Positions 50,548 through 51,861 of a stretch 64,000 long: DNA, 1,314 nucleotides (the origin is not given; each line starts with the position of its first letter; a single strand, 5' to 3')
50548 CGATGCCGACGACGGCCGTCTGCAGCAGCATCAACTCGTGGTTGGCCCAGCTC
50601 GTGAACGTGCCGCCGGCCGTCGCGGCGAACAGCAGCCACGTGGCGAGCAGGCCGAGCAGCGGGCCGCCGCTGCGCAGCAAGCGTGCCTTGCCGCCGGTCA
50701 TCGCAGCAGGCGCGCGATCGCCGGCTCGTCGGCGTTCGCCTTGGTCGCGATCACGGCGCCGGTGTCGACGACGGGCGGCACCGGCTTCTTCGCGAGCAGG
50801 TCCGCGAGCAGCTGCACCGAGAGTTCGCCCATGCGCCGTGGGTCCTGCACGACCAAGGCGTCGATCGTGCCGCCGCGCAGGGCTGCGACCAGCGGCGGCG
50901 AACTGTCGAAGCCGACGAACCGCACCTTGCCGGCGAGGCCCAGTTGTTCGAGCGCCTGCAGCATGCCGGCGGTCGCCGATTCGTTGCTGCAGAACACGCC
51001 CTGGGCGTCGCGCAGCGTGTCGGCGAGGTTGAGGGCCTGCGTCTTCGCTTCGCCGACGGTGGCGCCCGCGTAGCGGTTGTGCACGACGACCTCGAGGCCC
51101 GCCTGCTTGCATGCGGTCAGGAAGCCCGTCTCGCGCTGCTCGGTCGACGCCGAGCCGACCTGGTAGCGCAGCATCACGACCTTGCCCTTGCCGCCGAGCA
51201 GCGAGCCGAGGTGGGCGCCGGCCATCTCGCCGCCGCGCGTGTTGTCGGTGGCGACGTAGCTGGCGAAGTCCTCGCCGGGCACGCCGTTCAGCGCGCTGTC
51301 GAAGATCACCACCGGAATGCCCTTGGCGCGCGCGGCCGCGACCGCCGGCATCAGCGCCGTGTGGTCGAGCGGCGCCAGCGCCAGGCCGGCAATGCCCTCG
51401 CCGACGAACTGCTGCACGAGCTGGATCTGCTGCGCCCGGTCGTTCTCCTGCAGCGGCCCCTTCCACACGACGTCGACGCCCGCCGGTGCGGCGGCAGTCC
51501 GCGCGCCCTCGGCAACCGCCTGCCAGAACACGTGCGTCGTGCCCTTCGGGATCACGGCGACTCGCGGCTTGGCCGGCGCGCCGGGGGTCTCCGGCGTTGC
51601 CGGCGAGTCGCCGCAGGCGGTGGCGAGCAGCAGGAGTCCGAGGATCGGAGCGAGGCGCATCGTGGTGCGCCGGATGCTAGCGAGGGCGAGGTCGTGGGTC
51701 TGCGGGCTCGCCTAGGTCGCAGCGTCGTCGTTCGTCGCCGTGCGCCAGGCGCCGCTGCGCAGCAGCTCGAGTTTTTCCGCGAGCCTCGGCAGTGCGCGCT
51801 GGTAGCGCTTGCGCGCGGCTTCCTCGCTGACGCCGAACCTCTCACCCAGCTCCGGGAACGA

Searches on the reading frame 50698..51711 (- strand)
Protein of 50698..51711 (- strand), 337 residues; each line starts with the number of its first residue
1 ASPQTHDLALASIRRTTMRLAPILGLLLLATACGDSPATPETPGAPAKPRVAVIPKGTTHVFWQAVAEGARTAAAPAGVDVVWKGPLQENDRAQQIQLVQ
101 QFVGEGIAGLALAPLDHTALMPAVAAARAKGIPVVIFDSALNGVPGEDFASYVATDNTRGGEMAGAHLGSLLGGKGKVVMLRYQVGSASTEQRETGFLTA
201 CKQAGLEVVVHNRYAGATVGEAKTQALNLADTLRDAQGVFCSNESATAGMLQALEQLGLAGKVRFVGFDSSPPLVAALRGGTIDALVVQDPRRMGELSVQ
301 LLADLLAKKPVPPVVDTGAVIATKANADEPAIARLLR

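Call 31: search_protein_families(library=pfam, proteins=[window:50698-51711:-], max_evalue=0.001)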
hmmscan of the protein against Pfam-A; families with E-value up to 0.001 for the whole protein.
window:50698-51711:- (337 aa): 3 families
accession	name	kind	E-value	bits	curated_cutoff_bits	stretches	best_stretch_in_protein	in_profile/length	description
PF13407.12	Peripla_BP_4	-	1.2e-60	205.7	35.1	1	51-309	1-257/258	Periplasmic binding protein domain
PF13377.12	Peripla_BP_3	-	1.5e-13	51.6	26.5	1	180-313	14-152/167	Periplasmic binding protein-like domain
PF00532.27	Peripla_BP_1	-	6.7e-11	42.6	22.2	1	51-262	4-210/281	Periplasmic binding proteins and sugar binding domain of LacI family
